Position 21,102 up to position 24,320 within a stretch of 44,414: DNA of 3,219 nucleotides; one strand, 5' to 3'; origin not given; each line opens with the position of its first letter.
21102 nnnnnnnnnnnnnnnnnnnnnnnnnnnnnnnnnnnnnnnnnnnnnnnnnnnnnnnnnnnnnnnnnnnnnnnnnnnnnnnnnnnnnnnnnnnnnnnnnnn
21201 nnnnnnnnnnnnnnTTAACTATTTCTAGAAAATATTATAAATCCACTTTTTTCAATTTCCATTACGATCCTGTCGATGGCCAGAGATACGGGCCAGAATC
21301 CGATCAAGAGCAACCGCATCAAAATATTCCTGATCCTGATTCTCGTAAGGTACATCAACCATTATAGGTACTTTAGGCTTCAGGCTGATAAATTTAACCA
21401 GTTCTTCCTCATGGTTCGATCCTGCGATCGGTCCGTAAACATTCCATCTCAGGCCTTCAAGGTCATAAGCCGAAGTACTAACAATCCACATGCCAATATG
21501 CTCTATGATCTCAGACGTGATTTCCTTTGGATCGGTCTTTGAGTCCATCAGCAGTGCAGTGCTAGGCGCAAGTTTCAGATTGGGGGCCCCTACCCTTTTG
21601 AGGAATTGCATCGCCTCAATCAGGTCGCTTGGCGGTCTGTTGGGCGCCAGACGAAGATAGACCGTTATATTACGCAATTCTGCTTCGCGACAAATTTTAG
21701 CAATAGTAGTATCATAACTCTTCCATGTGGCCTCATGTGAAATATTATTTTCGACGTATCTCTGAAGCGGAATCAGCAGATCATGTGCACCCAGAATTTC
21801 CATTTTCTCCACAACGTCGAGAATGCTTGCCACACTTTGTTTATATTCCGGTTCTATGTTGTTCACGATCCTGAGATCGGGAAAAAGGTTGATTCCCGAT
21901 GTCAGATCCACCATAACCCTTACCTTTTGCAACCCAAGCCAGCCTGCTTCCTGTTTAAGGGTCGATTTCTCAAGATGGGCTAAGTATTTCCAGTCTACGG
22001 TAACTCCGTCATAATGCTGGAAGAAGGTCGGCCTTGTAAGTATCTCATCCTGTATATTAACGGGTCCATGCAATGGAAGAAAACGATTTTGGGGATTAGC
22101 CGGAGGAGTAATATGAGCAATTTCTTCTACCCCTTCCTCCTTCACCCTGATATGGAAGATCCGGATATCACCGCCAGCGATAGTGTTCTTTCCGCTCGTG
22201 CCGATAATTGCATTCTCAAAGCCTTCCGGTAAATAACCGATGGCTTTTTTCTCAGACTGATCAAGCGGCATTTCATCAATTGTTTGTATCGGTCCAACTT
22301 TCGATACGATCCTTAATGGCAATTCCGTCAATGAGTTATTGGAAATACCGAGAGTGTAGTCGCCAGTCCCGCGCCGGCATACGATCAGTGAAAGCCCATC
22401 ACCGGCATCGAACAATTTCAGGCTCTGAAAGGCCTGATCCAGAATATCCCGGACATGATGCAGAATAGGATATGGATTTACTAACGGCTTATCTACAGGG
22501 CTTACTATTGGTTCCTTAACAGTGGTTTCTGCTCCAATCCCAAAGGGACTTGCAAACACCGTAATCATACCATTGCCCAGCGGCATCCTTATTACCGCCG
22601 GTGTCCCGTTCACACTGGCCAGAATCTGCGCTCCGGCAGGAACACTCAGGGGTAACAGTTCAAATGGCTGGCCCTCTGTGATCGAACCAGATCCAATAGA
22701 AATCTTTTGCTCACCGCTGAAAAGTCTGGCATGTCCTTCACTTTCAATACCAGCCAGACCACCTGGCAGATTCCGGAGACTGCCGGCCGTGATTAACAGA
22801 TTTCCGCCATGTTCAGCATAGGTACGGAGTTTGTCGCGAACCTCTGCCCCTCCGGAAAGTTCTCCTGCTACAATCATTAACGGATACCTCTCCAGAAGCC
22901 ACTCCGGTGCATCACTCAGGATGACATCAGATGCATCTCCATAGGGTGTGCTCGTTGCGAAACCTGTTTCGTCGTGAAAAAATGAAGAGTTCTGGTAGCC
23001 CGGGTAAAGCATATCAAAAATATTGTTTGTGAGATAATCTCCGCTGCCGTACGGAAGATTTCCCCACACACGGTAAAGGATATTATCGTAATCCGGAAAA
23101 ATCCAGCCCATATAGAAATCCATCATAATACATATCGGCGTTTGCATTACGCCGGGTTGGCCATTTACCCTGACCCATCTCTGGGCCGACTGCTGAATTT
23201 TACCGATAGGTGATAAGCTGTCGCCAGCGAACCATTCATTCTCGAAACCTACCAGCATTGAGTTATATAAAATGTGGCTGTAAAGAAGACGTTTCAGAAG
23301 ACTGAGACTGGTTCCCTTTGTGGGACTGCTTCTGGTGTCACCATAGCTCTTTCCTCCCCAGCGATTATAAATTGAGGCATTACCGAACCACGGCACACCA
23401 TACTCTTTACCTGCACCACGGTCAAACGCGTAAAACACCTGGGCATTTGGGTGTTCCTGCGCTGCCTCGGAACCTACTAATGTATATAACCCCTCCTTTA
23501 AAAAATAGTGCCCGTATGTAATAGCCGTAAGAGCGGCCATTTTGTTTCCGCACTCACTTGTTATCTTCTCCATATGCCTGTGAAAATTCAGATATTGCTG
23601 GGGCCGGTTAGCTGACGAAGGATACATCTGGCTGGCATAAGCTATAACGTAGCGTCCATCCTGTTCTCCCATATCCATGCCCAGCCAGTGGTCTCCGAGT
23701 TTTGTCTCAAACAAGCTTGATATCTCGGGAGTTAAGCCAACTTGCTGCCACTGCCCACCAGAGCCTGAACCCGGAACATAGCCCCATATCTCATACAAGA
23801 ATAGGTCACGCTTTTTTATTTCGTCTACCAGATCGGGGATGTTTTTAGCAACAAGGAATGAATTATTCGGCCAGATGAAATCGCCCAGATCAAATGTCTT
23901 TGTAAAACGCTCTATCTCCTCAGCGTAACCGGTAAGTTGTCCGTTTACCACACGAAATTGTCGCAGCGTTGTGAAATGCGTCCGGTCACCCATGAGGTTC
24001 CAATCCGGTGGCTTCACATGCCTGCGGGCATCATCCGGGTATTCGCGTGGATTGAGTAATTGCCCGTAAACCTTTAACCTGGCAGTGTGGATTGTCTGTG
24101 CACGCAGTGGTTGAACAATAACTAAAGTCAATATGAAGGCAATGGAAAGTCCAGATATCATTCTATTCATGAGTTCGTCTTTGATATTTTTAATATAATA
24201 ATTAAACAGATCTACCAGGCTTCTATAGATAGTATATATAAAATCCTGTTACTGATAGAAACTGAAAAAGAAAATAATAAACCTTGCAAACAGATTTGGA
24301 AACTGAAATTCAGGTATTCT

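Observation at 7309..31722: One sigma/anti-sigma-controlled PUL whose enzyme arm is dominated by proteins with no assignable CAZy family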

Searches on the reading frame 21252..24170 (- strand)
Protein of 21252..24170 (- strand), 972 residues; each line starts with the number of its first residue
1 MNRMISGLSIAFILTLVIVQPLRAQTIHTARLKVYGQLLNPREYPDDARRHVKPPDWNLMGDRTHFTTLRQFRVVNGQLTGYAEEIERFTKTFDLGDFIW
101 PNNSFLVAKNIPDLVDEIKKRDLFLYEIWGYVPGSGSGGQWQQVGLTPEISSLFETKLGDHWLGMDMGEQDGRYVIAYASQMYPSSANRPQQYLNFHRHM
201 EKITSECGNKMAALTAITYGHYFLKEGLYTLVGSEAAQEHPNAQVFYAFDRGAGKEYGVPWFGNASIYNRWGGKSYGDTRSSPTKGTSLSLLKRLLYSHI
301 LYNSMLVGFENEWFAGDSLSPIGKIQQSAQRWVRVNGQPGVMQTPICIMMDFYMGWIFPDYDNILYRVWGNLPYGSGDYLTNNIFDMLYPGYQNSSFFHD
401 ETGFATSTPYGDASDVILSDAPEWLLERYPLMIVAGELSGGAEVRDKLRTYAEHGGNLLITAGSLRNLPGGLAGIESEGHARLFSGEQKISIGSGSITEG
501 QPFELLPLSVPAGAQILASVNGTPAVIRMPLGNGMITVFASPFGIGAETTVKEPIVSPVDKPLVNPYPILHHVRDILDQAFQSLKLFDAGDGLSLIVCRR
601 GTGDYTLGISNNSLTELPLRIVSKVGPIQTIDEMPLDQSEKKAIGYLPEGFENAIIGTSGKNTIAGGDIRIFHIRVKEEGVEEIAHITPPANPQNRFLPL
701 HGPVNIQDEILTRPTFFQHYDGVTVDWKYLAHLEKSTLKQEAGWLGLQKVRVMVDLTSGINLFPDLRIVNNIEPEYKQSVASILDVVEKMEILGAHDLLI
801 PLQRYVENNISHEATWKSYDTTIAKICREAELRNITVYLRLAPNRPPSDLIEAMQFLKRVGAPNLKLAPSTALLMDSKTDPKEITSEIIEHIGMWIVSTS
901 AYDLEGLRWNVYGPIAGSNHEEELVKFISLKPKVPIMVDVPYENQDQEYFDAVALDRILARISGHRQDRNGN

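Call 3: search_protein_families(library=pfam, proteins=[window:21252-24170:-], max_evalue=0.01)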
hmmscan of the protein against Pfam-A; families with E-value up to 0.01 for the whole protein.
window:21252-24170:- (972 aa): 1 family
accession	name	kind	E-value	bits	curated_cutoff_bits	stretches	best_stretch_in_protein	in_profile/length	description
PF01261.30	AP_endonuc_2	-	8.4e-06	26.1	31.1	1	758-893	45-181/249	Xylose isomerase-like TIM barrel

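Call 5: search_protein_families(library=ncbifam, proteins=[window:21252-24170:-], max_evalue=0.01)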
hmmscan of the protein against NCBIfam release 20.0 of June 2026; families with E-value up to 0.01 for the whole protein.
window:21252-24170:- (972 aa): 0 families

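Call 6: search_solved_structures(query=window:21252-24170:-, max_evalue=1, show_alignments=1)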
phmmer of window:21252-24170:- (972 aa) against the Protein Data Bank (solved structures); distinct sequences matched with E-value up to 1: 0.

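Call 10: list_cluster_members(proteins=[window:21252-24170:-, window:19067-21214:-, window:17737-19029:-, window:15959-17704:-, window:14115-15743:-, window:10599-13952:-, window:8775-10562:-, window:7309-8715:-, window:24372-26156:-, window:32221-33681:-])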
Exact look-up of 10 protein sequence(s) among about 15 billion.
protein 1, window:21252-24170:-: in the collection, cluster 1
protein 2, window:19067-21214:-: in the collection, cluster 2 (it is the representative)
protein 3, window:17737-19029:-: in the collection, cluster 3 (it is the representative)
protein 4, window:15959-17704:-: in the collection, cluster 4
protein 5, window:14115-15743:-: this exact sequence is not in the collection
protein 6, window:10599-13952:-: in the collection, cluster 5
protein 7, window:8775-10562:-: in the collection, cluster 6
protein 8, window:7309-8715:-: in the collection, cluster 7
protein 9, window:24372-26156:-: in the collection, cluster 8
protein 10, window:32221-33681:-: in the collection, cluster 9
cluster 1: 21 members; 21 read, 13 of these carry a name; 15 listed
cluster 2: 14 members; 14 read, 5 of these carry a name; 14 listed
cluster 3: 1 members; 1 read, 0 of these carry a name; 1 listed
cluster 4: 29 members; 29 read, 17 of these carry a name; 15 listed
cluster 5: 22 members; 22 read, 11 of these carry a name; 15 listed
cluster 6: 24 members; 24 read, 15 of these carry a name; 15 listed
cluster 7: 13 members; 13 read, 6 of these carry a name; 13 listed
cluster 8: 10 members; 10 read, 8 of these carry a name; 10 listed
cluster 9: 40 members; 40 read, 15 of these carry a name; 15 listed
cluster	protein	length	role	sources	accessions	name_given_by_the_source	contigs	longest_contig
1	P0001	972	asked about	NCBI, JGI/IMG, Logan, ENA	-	hypothetical protein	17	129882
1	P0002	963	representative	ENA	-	-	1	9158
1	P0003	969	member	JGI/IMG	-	hypothetical protein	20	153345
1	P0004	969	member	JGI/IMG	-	hypothetical protein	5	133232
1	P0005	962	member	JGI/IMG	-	hypothetical protein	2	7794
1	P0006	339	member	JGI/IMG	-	hypothetical protein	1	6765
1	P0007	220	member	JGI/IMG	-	hypothetical protein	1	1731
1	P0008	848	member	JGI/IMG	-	hypothetical protein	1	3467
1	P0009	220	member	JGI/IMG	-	hypothetical protein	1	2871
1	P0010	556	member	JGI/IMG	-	hypothetical protein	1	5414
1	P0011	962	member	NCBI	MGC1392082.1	MAG: hypothetical protein WA816_13685 [Bacteroidales bacterium]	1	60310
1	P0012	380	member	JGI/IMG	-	hypothetical protein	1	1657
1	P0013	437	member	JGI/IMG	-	hypothetical protein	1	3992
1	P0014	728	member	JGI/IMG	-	hypothetical protein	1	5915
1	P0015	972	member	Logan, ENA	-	-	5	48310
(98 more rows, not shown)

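Call 16: find_homologous_proteins(query=window:21252-24170:-, max_evalue=0.001)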
Query window:21252-24170:- (972 aa): 1047 proteins with E <= 0.001 among 8000 candidates; the best 120 are listed.
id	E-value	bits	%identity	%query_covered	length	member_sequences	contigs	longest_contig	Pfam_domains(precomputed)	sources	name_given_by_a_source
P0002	0.0e+0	2216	99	100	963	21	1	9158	PF01261.31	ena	-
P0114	0.0e+0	1824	82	97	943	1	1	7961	PF01261.31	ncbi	ncbi:MAG: hypothetical protein ABSG89_13735, partial [Bacteroidales bacterium]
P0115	0.0e+0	1690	73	99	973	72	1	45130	PF01261.31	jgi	jgi:hypothetical protein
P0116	0.0e+0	1676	73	97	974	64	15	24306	PF01261.31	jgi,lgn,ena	jgi:hypothetical protein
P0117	0.0e+0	1666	73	97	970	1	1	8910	PF01261.31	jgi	jgi:hypothetical protein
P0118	0.0e+0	1660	72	99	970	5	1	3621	PF01261.31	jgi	-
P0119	0.0e+0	1617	70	99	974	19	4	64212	-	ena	-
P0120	0.0e+0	1515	66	98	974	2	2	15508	PF01261.31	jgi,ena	jgi:hypothetical protein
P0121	0.0e+0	1514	67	97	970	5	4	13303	PF01261.31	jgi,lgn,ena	jgi:hypothetical protein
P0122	0.0e+0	1508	65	98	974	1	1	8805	PF01261.31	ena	-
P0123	0.0e+0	1505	65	99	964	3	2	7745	PF01261.31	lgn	-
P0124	0.0e+0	1491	65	98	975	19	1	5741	PF01261.31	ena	-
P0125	0.0e+0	1465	64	98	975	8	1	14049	PF01261.31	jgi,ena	jgi:hypothetical protein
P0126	0.0e+0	1461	65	96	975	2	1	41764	-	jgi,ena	-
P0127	0.0e+0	1457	64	96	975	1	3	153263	-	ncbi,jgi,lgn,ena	jgi:hypothetical protein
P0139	0.0e+0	1240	56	96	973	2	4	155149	PF01261.31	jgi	-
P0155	0.0e+0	1209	55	95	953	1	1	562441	PF01261.31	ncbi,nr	ncbi:MAG: hypothetical protein KIT09_02270 [Bryobacteraceae bacterium]|nr:hypothetical protein [Bryo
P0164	0.0e+0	1192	52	98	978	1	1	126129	PF01261.31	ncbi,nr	ncbi:MAG: hypothetical protein JXQ73_28175 [Phycisphaerae bacterium]|nr:hypothetical protein [Phycis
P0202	0.0e+0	1157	53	97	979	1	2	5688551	PF01261.31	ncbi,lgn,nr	ncbi:MAG: hypothetical protein KIT80_15195 [Chitinophagaceae bacterium]|nr:hypothetical protein [Chi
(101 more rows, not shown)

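Call 22: find_encoding_contigs(protein=P0164, flank=10000, max_places=2)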
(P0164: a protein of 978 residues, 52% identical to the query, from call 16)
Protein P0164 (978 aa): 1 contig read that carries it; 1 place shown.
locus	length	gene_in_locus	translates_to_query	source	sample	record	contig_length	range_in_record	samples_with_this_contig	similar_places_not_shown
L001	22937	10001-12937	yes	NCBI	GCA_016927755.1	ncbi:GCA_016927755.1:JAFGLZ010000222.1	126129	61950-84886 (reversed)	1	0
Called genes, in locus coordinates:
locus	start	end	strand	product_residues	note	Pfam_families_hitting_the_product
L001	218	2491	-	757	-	PF03648:Glyco_hydro_67N (weak), PF02838:Glyco_hydro_20b (weak), PF16126:DUF4838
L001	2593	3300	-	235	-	PF06439:3keto-disac_hyd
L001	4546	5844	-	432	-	PF03349:Toluene_X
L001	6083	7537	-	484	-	PF00884:Sulfatase, PF01676:Metalloenzyme (faint), PF16347:SGSH_C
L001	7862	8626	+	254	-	-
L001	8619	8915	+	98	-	PF13601:HTH_34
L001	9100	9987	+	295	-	PF01261:AP_endonuc_2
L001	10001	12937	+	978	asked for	PF01261:AP_endonuc_2 (weak)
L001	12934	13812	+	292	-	PF00326:Peptidase_S9 (weak), PF12146:Hydrolase_4 (faint)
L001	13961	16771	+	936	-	PF01590:GAF, PF13185:GAF_2, PF13492:GAF_3, PF00989:PAS (weak), PF08448:PAS_4, PF13426:PAS_9, PF02518:HATPase_c, PF00072:Response_reg, +2 more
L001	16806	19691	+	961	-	PF00754:F5_F8_type_C, PF22633:F5_F8_type_C_2, PF18582:HZS_alpha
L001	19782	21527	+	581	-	PF13231:PMT_2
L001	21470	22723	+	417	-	PF13472:Lipase_GDSL_2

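Call 23: find_encoding_contigs(protein=P0202, flank=10000, max_places=2)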
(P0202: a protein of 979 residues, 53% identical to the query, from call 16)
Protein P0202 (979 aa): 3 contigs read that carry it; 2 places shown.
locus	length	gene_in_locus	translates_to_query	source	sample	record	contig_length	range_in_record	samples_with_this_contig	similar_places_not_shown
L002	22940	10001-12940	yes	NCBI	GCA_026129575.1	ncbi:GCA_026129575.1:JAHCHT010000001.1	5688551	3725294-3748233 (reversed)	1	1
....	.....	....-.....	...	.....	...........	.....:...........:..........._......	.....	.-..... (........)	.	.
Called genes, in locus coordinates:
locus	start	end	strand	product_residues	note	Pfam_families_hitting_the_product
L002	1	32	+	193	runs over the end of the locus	-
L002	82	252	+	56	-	PF18919:DUF5670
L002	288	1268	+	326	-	PF20434:BD-FAE, PF07859:Abhydrolase_3, PF00326:Peptidase_S9 (faint)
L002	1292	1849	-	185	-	-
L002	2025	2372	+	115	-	-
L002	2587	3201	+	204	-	PF04542:Sigma70_r2, PF08281:Sigma70_r4_2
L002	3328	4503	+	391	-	PF10618:Tail_tube (faint), PF04773:FecR, PF16344:FecR_C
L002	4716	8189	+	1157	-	PF07660:STN (weak), PF13620:CarboxypepD_reg (weak), PF13715:CarbopepD_reg_2, PF07715:Plug, PF00593:TonB_dep_Rec_b-barrel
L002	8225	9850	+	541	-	PF14322:SusD-like_3, PF12771:SusD-like_2 (faint), PF07980:SusD_RagB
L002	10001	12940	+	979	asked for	PF01261:AP_endonuc_2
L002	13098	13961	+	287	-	PF14498:Glyco_hyd_65N_2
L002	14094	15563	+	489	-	PF22124:Glyco_hydro_95_cat, PF21307:Glyco_hydro_95_C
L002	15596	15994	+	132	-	-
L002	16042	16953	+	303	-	PF06283:ThuA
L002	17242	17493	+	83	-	-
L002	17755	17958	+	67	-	-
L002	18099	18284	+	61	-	PF07927:HicA_toxin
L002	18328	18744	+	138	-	-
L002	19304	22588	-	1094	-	PF00270:DEAD, PF04851:ResIII, PF18766:SWI2_SNF2 (weak), PF00271:Helicase_C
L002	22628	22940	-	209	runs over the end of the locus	-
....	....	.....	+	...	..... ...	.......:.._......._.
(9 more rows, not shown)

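Call 24: find_encoding_contigs(protein=P0155, flank=10000, max_places=2)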
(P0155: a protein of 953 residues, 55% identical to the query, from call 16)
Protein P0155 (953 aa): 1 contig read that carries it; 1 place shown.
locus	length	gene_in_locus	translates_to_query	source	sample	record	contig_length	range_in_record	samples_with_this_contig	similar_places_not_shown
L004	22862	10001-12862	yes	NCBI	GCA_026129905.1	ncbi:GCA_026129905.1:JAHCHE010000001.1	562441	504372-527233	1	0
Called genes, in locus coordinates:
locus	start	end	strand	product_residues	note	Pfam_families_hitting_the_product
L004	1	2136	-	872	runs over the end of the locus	PF02065:Melibiase (weak)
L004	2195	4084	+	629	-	PF22842:Pel9A-like_beta_helix (weak)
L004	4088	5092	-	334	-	PF03403:PAF-AH_p_II (faint), PF07224:Chlorophyllase (weak), PF12740:PETase (faint), PF12146:Hydrolase_4 (weak), PF12697:Abhydrolase_6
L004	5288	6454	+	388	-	-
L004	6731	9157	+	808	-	PF13620:CarboxypepD_reg, PF07715:Plug, PF00593:TonB_dep_Rec_b-barrel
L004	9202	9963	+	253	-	PF00106:adh_short, PF13561:adh_short_C2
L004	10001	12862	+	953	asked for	PF01261:AP_endonuc_2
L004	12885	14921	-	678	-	PF01804:Penicil_amidase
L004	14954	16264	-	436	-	PF01408:GFO_IDH_MocA, PF19051:GFO_IDH_MocA_C2, PF22725:GFO_IDH_MocA_C3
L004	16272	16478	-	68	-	PF06634:DUF1156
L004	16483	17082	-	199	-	PF14103:DUF4276 (weak)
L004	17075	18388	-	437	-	PF02463:SMC_N (weak), PF13175:AAA_15, PF13476:AAA_23 (weak), PF13304:AAA_21, PF13175:AAA_15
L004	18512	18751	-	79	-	-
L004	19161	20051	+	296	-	PF00535:Glycos_transf_2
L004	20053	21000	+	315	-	PF00535:Glycos_transf_2 (faint)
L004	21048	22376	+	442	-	PF13439:Glyco_transf_4, PF13579:Glyco_trans_4_4, PF20706:GT4-conflict (weak), PF00534:Glycos_transf_1, PF13692:Glyco_trans_1_4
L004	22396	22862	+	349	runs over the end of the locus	PF01073:3Beta_HSD, PF01370:Epimerase, PF02719:Polysacc_synt_2, PF04321:RmlD_sub_bind, PF16363:GDP_Man_Dehyd, PF07993:NAD_binding_4, PF02719:Polysacc_synt_2 (weak)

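Call 32: predict_structure(alignment_id=A1)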
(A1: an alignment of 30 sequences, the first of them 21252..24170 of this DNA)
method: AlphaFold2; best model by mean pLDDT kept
length: 972 residues; sequences in the alignment: 30
mean_pLDDT: 80.0   pTM: 0.82
mean pLDDT of the five models: 80.0, 78.7, 77.7, 75.0, 74.5
residues with pLDDT >= 90: 367; 70-90: 374; 50-70: 147; < 50: 84
segments of 3 or more residues with pLDDT < 50: 1-4, 19-28, 134-141, 211-216, 230-233, 269-285, 355-374, 395-399, 966-972
pLDDT, mean of each block of 10 residues (from residue 1): 56 61 41 86 73 75 85 88 92 90 84 94 81 48 66 85 63 57 65 73 60 49 58 50 69 74 60 40 55 86 83 83 91 92 91 52 45 54 81 53 68 85 88 82 92 93 88 90 88 87 90 91 92 93 69 58 70 91 93 92 95 85 95 91 74 66 87 94 86 90 87 85 94 89 84 93 80 90 96 95 82 91 97 97 88 95 96 91 89 95 84 90 94 93 90 93 61 30
secondary structure, 60 per line:
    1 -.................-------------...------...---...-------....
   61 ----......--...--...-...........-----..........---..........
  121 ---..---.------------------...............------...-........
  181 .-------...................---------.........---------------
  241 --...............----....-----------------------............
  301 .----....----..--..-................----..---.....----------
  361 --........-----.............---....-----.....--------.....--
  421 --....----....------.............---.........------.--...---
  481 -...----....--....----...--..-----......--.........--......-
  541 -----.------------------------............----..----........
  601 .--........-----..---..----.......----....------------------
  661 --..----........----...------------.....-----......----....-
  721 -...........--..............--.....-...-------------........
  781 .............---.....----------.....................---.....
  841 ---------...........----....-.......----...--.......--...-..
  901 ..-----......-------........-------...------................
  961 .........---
elements in order (helices of 4 or more, strands of 3 or more residues): H2-18 E32-34 H57-60 E65-70 E73-75 E78-80 H82-92 E98-102 H103-107 H111-120 H148-161 H173-181 H189-207 H217-225 H243-257 E262-265 H289-301 E306-309 H321-336 E346-350 H363-370 H376-388 H392-395 H401-405 E414-418 H423-426 E431-434 H441-453 E457-461 H462-465 E475-477 E482-484 E489-492 E495-498 E503-505 E515-520 E523-531 E534-539 H571-582 E593-601 E604-611 E628-634 H639-642 E669-676 E681-683 E696-700 H706-711 H716-719 E722-726 H727-732 H735-748 E751-755 H773-793 E797-801 H812-832 E836-840 H850-860 E865-868 H871-876 H886-891 E895-897 E899-902 E908-913 H921-928 E936-938 H945-969
